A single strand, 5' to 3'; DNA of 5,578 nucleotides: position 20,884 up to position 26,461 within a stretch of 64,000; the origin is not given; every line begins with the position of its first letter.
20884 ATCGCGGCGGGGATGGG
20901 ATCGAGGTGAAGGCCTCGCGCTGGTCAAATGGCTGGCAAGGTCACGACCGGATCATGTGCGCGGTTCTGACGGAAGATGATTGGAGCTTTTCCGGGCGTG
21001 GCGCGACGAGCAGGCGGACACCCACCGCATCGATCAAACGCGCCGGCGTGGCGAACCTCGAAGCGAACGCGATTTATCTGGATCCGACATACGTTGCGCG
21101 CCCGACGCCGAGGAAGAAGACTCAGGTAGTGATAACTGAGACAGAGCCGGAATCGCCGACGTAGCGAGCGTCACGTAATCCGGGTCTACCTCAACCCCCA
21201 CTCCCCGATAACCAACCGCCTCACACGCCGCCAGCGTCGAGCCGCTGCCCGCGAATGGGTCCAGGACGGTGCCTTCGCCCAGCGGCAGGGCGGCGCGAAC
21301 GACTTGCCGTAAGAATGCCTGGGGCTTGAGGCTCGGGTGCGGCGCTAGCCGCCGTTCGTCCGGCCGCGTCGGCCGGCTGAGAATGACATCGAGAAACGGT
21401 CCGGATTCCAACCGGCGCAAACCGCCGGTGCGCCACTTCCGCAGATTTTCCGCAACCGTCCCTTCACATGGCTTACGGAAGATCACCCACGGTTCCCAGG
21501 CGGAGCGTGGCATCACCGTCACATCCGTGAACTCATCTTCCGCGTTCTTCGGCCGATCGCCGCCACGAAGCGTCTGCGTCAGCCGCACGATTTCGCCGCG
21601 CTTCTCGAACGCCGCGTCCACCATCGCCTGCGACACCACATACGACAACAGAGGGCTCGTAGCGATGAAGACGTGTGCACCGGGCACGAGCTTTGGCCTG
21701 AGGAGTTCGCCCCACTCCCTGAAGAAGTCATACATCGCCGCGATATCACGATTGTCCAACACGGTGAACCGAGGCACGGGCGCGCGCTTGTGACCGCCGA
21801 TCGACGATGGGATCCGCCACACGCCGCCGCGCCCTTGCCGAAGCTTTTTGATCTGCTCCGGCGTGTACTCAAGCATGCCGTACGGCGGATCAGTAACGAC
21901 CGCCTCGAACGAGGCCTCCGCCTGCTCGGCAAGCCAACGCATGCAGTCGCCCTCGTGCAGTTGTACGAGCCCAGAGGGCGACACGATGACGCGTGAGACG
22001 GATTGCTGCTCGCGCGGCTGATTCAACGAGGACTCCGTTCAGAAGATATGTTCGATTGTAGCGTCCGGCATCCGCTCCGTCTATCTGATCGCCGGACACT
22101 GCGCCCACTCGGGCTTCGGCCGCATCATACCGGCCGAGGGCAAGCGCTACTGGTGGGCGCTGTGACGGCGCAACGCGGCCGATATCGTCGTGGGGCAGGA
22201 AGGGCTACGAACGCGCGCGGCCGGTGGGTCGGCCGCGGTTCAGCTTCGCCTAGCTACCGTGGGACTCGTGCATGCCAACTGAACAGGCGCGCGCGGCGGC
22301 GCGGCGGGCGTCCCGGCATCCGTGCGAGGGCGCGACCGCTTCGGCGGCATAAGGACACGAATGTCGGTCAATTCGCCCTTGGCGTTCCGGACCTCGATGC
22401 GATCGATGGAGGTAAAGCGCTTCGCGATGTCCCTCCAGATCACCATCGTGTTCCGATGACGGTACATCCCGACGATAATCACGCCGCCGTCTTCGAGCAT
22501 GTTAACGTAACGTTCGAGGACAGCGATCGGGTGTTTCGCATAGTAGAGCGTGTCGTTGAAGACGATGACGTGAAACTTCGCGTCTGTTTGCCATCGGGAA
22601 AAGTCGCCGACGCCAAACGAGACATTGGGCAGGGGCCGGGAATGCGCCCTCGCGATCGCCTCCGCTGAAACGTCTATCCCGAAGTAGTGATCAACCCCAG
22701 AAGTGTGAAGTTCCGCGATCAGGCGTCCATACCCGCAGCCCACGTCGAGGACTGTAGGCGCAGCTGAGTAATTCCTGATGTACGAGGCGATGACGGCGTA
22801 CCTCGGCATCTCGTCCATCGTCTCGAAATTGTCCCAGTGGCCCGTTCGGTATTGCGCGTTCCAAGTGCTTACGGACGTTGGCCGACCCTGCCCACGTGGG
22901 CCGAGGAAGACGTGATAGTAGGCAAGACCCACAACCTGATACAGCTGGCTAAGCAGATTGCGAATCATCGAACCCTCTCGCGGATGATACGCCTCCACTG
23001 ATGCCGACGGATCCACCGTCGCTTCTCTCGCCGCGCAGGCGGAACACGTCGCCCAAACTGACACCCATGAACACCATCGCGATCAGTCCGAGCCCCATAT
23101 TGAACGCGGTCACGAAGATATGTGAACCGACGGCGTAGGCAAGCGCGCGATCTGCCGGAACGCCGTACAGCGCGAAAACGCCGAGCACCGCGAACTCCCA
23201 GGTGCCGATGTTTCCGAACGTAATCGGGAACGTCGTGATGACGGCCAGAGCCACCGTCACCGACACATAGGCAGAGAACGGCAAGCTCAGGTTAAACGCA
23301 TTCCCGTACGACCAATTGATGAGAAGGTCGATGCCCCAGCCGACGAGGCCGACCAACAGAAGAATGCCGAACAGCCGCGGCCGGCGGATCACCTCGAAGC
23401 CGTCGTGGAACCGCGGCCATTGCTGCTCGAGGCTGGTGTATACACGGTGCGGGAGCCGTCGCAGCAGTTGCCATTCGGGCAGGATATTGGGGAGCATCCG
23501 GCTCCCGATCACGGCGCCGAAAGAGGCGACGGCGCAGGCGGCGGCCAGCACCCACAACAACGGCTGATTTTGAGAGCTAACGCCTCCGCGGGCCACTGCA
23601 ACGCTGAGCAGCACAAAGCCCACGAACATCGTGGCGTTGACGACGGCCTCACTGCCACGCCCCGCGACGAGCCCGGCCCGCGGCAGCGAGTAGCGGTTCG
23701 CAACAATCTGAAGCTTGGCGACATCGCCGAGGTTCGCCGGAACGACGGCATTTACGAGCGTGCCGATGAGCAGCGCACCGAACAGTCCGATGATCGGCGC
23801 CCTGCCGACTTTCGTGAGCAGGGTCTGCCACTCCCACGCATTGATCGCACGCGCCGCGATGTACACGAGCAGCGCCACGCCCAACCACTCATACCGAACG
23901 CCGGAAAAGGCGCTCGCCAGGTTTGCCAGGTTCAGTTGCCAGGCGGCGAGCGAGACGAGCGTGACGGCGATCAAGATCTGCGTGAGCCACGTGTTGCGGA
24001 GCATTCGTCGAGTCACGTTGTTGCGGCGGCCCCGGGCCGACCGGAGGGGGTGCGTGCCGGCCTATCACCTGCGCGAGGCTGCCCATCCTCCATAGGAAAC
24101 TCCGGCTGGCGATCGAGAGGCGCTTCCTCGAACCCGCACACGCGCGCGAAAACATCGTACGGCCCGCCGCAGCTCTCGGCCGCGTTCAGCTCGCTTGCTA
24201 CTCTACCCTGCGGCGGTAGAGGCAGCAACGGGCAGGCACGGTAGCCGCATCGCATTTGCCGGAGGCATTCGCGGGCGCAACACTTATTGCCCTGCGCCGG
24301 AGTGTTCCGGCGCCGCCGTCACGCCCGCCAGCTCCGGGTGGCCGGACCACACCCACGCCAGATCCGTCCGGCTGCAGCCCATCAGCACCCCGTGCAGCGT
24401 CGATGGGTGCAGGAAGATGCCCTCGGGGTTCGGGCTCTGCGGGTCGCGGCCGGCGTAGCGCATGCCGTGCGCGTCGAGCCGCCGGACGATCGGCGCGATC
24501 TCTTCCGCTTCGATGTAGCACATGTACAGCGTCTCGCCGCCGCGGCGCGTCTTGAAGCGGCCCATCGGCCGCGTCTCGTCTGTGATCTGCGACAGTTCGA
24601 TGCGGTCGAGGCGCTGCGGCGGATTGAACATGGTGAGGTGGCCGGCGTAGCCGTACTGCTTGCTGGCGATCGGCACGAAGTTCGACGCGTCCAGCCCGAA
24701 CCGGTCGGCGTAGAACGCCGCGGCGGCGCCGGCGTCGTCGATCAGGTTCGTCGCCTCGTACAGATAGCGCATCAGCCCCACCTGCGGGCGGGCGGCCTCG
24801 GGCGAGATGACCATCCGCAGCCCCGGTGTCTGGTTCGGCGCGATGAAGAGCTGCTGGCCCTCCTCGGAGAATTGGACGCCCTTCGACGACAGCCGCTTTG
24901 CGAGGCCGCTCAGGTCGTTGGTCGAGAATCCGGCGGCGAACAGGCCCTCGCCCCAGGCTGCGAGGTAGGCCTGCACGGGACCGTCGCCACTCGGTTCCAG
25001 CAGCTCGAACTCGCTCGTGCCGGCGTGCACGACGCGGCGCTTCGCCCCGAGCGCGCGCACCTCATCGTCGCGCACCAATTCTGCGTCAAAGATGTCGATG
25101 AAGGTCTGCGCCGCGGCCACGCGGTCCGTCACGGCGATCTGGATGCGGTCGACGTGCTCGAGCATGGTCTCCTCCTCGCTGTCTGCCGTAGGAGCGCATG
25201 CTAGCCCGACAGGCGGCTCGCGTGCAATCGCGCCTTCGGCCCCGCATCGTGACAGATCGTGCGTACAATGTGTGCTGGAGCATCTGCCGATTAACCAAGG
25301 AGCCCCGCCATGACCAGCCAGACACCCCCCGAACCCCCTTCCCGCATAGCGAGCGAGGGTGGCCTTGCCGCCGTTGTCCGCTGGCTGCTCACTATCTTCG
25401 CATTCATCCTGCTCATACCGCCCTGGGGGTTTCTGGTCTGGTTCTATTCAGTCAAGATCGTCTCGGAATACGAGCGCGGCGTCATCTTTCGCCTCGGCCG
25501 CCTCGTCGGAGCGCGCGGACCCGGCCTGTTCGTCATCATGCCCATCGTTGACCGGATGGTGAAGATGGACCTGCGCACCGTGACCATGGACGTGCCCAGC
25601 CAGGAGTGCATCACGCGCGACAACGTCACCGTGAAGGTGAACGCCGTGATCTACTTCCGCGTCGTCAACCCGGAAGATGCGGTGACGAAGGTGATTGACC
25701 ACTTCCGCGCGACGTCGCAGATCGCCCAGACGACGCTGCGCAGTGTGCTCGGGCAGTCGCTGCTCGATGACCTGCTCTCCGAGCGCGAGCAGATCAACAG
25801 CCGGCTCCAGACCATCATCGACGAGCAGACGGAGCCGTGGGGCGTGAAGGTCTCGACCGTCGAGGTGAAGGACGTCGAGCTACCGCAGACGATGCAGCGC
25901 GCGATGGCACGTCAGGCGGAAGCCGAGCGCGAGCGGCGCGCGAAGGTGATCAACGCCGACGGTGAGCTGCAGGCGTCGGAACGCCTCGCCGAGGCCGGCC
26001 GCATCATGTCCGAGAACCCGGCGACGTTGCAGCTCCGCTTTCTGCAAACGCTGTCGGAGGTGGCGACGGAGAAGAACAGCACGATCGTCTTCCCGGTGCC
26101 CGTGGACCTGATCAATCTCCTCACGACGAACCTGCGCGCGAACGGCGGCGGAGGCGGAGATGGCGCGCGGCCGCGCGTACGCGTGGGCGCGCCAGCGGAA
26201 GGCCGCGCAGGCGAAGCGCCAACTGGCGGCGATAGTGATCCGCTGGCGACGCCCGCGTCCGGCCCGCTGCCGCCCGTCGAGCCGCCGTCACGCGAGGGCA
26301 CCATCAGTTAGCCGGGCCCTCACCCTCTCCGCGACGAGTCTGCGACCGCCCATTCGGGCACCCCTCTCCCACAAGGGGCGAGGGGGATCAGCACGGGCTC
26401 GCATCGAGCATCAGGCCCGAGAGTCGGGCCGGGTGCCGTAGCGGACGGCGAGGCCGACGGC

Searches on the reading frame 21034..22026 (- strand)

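Call 56: search_protein_families(library=pfam, proteins=[window:21034-22026:-], max_evalue=0.001)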
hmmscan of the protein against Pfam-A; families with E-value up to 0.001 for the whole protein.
window:21034-22026:- (330 aa): 1 family
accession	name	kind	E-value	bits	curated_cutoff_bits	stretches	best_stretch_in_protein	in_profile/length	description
PF01555.25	N6_N4_Mtase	-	3.1e-18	67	26.7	1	42-289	3-220/221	DNA methylase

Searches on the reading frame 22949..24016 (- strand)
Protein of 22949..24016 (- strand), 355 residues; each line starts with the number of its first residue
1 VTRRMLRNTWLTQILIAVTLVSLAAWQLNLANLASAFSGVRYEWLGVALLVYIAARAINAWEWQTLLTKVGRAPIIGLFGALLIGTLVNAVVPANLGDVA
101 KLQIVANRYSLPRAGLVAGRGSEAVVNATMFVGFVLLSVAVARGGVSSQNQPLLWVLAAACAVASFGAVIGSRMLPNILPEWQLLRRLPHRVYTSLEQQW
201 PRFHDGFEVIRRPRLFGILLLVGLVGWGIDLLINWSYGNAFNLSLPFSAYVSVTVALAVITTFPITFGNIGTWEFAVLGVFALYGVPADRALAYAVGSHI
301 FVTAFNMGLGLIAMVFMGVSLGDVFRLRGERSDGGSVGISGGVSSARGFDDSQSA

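Call 56: search_protein_families(library=pfam, proteins=[window:22949-24016:-], max_evalue=0.001)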
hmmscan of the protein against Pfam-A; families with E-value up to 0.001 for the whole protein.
window:22949-24016:- (355 aa): 1 family
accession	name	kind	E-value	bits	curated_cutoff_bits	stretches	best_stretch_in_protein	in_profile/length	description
PF03706.18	LPG_synthase_TM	-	3.1e-36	125.8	33.4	1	10-310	1-302/302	Lysylphosphatidylglycerol synthase TM region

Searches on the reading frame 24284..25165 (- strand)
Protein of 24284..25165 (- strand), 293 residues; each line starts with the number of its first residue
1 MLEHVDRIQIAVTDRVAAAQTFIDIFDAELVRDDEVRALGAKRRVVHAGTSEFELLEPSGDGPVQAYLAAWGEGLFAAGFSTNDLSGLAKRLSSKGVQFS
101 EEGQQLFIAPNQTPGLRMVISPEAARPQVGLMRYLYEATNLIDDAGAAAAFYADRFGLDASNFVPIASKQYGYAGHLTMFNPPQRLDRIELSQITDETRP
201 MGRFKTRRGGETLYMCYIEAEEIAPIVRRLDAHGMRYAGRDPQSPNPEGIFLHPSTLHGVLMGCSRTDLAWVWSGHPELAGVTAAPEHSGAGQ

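Call 56: search_protein_families(library=pfam, proteins=[window:24284-25165:-], max_evalue=0.001)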
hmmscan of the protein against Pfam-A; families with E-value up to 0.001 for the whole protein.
window:24284-25165:- (293 aa): 2 families
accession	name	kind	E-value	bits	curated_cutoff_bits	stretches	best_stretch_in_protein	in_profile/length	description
PF00903.31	Glyoxalase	-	1.7e-11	45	20.6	1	5-102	2-98/121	Glyoxalase/Bleomycin resistance protein/Dioxygenase superfamily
PF13669.12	Glyoxalase_4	-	3.3e-11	43.9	27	1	8-103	3-97/109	Glyoxalase/Bleomycin resistance protein/Dioxygenase superfamily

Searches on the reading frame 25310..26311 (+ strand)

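Call 56: search_protein_families(library=pfam, proteins=[window:25310-26311:+], max_evalue=0.001)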
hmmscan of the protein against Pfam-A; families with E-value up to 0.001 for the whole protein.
window:25310-26311:+ (333 aa): 2 families
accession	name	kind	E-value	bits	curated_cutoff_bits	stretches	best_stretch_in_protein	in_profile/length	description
PF01145.31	Band_7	-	1.2e-38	133.4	23.6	1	49-219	1-175/176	SPFH domain / Band 7 family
PF13421.11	Band_7_1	-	0.00015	21.9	24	1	137-204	139-208/211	SPFH domain-Band 7 family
